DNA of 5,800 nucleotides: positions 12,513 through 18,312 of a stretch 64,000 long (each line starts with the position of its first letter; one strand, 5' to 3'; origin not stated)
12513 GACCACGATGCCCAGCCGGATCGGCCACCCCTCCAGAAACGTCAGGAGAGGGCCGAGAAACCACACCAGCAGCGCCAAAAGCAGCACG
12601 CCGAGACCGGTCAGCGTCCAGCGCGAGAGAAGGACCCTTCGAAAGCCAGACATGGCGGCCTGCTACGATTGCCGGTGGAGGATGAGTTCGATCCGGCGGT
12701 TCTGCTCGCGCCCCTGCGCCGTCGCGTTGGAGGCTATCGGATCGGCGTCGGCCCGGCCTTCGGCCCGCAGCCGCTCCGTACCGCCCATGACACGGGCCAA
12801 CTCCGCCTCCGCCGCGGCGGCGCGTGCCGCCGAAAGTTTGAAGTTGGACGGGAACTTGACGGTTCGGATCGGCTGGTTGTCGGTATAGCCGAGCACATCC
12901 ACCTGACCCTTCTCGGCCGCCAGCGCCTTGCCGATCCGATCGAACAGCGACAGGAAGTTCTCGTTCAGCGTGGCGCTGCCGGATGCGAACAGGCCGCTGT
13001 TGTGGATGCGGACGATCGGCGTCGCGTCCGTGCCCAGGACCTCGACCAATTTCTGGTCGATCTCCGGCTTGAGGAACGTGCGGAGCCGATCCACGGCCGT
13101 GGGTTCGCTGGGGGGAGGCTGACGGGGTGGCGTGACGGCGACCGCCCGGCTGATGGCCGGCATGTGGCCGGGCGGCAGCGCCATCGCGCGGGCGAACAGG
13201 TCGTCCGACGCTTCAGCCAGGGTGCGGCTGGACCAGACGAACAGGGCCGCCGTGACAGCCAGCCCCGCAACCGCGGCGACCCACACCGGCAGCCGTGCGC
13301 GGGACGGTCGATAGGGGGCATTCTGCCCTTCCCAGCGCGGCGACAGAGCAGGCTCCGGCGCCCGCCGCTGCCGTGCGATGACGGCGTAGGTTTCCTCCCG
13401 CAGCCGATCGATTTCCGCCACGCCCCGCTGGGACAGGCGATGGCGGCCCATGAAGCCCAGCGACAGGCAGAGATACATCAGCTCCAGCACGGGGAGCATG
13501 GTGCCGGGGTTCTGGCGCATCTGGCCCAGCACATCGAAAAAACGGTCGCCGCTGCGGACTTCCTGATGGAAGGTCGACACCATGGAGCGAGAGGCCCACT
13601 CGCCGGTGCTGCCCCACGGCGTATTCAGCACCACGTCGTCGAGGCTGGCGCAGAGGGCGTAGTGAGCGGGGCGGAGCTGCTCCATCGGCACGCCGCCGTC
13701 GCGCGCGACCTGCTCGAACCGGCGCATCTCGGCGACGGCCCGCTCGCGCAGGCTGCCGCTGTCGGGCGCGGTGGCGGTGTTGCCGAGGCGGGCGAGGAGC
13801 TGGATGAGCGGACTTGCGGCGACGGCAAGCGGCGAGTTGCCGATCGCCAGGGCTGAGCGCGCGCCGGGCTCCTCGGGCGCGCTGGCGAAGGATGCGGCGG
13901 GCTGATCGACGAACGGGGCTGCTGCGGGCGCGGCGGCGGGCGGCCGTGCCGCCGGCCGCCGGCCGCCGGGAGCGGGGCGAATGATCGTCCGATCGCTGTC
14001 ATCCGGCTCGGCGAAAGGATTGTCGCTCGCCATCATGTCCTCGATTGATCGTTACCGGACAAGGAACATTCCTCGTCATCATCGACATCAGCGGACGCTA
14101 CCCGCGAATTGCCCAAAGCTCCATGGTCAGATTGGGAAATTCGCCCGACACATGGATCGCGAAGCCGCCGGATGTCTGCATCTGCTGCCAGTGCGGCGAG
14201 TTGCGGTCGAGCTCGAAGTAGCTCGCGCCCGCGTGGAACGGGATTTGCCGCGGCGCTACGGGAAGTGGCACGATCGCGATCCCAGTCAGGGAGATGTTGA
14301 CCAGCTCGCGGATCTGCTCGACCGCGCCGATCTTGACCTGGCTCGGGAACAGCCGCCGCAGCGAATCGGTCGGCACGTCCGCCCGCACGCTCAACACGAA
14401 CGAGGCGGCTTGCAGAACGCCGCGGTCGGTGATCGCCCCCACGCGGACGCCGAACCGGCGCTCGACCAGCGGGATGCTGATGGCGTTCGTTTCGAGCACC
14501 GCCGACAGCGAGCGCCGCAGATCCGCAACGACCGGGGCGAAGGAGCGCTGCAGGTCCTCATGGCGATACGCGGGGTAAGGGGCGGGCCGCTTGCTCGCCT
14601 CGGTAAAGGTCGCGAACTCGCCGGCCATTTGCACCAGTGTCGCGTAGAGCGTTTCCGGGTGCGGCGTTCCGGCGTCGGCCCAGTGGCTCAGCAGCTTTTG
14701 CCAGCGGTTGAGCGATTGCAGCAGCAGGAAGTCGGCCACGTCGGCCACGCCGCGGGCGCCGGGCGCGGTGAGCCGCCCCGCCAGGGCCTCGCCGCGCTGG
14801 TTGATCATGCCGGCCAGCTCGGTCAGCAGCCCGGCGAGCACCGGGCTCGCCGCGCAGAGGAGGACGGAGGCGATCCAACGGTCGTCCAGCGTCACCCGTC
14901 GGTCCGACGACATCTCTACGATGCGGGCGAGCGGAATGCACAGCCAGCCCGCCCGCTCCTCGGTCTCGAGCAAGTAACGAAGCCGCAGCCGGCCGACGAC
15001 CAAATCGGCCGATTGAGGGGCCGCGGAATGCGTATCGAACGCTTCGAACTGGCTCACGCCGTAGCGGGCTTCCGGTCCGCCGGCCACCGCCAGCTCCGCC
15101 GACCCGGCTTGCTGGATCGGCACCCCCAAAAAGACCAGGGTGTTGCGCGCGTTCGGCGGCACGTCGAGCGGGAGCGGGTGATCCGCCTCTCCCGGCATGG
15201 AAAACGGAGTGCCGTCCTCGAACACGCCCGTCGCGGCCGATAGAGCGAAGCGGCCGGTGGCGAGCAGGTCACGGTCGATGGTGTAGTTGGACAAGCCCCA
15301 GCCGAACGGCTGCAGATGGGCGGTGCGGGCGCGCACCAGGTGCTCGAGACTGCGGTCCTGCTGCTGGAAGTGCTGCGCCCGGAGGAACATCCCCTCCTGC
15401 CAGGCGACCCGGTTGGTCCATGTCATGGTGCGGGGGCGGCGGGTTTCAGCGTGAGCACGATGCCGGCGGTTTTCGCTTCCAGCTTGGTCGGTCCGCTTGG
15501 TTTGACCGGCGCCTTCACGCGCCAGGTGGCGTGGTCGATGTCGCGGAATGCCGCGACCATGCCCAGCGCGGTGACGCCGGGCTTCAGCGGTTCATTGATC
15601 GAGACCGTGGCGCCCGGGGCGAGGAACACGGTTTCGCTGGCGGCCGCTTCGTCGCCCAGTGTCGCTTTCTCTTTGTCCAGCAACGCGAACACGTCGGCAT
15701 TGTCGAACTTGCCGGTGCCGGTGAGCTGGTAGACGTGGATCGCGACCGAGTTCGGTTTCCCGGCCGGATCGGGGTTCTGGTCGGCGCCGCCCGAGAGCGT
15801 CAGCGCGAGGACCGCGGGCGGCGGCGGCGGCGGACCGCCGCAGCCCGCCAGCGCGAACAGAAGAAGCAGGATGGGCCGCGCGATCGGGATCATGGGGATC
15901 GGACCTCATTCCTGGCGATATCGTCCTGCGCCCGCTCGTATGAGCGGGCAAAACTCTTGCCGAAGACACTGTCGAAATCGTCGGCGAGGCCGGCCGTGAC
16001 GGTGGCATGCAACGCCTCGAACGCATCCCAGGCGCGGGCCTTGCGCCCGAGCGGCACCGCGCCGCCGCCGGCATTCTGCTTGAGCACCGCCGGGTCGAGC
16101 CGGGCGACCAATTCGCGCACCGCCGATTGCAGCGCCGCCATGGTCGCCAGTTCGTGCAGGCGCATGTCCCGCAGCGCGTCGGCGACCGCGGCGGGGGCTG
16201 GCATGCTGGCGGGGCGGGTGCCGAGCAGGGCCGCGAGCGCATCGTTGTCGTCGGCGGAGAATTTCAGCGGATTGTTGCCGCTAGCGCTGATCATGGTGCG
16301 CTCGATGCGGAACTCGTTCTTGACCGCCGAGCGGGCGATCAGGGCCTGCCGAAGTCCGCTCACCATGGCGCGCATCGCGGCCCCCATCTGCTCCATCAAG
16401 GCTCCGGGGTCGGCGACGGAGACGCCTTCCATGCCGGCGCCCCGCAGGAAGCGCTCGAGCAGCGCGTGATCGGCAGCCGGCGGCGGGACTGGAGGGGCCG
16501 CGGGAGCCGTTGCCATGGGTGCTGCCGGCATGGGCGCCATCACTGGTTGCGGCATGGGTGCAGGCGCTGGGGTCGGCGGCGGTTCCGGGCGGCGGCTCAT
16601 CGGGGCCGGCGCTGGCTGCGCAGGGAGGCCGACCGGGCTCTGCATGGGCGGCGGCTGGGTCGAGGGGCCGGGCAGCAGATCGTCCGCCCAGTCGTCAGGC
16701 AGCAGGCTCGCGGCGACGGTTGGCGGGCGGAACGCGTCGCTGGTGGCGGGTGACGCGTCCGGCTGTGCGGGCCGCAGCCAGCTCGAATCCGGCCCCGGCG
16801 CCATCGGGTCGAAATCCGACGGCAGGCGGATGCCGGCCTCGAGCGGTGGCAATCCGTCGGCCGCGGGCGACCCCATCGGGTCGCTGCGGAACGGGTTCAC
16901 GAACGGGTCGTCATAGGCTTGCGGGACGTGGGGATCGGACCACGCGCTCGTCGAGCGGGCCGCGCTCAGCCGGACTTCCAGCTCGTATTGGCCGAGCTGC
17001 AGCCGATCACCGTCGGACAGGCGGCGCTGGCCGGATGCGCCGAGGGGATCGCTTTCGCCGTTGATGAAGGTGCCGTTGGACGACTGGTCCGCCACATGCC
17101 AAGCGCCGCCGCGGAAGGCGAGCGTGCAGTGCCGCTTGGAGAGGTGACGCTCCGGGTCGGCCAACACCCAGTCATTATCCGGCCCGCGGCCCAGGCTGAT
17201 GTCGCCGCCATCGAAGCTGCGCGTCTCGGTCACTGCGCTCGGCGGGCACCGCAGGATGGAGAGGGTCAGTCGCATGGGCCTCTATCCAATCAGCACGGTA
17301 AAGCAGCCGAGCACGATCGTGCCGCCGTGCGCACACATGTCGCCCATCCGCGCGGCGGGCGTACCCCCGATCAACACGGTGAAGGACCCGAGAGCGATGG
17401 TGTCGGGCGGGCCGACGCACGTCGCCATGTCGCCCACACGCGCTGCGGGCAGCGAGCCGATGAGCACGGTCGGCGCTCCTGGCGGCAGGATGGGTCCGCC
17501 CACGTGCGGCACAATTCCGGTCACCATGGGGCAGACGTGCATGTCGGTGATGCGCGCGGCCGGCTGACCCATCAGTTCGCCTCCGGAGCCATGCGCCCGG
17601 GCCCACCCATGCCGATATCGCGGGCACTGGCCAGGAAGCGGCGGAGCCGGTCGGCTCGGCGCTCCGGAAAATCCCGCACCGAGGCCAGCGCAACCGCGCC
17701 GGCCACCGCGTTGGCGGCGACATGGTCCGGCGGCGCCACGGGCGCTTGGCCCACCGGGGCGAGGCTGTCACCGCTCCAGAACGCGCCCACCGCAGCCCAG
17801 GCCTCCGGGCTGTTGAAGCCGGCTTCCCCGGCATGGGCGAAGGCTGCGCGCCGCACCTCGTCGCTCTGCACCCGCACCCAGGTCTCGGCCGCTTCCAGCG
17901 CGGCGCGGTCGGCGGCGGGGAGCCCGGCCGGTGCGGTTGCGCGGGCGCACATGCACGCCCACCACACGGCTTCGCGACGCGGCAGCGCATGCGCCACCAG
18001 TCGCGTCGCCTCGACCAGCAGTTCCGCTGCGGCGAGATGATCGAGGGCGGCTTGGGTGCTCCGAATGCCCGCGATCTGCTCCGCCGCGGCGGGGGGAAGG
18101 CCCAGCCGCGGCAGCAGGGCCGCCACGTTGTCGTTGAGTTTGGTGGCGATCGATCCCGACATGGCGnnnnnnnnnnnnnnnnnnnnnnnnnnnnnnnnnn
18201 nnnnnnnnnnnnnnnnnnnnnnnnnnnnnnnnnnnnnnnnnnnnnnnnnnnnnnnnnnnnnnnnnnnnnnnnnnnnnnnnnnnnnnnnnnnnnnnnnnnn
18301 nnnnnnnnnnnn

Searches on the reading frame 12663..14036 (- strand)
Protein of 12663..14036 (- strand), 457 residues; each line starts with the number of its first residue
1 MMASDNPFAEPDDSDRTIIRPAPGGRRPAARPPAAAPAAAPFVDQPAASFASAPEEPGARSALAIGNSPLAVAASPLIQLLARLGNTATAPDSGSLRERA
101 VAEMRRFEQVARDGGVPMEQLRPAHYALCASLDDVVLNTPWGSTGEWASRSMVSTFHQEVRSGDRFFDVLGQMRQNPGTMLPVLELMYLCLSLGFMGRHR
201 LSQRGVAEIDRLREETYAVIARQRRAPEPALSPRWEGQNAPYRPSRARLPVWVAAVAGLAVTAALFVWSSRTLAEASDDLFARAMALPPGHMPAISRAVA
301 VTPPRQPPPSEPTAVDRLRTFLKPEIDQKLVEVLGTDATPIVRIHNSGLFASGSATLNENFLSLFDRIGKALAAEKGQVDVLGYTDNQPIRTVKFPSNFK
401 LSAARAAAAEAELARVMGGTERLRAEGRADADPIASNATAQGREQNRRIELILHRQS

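Call 16: search_protein_families(library=pfam, proteins=[window:12663-14036:-], max_evalue=0.001)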
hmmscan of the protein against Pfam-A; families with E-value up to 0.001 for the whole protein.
window:12663-14036:- (457 aa): 2 families
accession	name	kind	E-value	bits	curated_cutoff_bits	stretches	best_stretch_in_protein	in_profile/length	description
PF09850.14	DotU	-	5.3e-62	209.5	27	1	69-269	1-202/205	Type VI secretion system protein DotU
PF00691.25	OmpA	-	5.4e-10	39.9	27.2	1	349-447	1-98/98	OmpA family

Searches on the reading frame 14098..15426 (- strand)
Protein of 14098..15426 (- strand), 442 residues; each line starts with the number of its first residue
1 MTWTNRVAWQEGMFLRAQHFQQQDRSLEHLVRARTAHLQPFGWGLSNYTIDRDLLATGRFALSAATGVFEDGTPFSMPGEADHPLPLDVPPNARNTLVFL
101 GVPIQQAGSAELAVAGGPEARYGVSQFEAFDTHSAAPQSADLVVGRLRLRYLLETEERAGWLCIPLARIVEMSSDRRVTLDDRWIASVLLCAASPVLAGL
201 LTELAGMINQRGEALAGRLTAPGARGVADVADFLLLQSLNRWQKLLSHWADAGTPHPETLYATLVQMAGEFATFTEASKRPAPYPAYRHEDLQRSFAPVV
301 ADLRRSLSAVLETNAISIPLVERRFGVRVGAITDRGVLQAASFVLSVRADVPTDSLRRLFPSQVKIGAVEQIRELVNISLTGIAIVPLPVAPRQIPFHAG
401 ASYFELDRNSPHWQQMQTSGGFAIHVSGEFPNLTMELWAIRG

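Call 16: search_protein_families(library=pfam, proteins=[window:14098-15426:-], max_evalue=0.001)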
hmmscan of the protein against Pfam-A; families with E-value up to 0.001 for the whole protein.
window:14098-15426:- (442 aa): 1 family
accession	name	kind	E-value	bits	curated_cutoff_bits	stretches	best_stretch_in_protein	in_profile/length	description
PF05936.17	T6SS_VasE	-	2e-158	528.1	23.4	1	19-440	1-429/429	Bacterial Type VI secretion, VC_A0110, EvfL, ImpJ, VasE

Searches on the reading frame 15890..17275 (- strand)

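Call 16: search_protein_families(library=pfam, proteins=[window:15890-17275:-], max_evalue=0.001)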
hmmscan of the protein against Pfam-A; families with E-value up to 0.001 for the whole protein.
window:15890-17275:- (461 aa): 3 families
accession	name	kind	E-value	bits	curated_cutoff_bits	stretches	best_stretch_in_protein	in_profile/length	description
PF20232.3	T6SS_FHA_C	-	4.3e-50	170.4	23.7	1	278-448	1-179/180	C-terminal domain of Type VI secretion system FHA protein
PF00498.31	FHA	-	1.6e-15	57.7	20.7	1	27-95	2-67/67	FHA domain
PF16697.10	Yop-YscD_cpl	-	2.3e-08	34.6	33.2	1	21-101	14-90/94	Inner membrane component of T3SS, cytoplasmic domain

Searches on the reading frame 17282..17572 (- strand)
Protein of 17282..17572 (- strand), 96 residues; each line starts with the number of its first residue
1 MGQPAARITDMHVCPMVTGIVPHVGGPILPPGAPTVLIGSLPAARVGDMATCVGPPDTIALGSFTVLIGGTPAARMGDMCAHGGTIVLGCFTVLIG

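Call 78: search_protein_families(library=pfam, proteins=[window:17282-17572:-], max_evalue=1)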
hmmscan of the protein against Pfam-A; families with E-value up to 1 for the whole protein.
window:17282-17572:- (96 aa): 2 families
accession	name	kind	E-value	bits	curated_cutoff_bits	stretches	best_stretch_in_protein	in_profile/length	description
PF05488.18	PAAR_motif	-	5.8e-27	94.2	27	2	19-87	2-69/70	PAAR motif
PF13665.11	Tox-PAAR-like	-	0.012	16.2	31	1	42-82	61-101/108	Toxin PAAR-like domain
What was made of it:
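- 17282..17572 (-): Stand-alone PAAR protein, 96 aa. PF05488 at 5.8e-27 (call 78).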

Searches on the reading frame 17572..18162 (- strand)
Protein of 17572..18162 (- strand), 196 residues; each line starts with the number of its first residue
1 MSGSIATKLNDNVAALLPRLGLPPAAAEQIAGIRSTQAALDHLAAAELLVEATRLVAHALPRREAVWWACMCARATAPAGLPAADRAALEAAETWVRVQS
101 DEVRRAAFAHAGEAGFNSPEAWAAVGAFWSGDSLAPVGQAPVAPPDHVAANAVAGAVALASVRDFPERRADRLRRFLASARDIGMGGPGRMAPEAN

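Call 78: search_protein_families(library=pfam, proteins=[window:17572-18162:-], max_evalue=1)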
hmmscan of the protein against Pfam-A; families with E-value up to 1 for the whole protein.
window:17572-18162:- (196 aa): 1 family
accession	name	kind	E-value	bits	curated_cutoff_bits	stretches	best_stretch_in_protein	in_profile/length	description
PF22011.2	DUF6931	-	1.9e-45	155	27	1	40-183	2-144/145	Family of unknown function (DUF6931)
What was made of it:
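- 17572..18162 (-): DUF6931 protein, 196 aa. Function unknown. Candidate adaptor or chaperone (speculative). PF22011 at 1.9e-45 (call 78).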

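Call 79: search_protein_families(library=ncbifam, proteins=[window:17572-18162:-], max_evalue=0.01)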
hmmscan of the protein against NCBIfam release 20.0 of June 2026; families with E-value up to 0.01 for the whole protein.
window:17572-18162:- (196 aa): 0 families

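Call 80: search_solved_structures(query=window:17572-18162:-, max_evalue=1)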
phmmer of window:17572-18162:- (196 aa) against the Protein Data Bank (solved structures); distinct sequences matched with E-value up to 1: 3.
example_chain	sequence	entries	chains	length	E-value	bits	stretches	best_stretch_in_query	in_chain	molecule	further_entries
8iwh_7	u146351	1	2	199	0.074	16.5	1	77-143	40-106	Fucoxanthin chlorophyll a/c protein-LI818 clade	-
8glv_za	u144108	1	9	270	0.22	14.9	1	117-191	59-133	Cilia- and flagella-associated protein 77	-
8j5k_5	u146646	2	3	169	0.49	13.8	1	83-141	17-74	FCPII-G, fucoxanthin chlorophyll a/c binding protein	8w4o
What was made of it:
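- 17572..18162 (-): No PDB or NCBIfam match (calls 79, 80).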
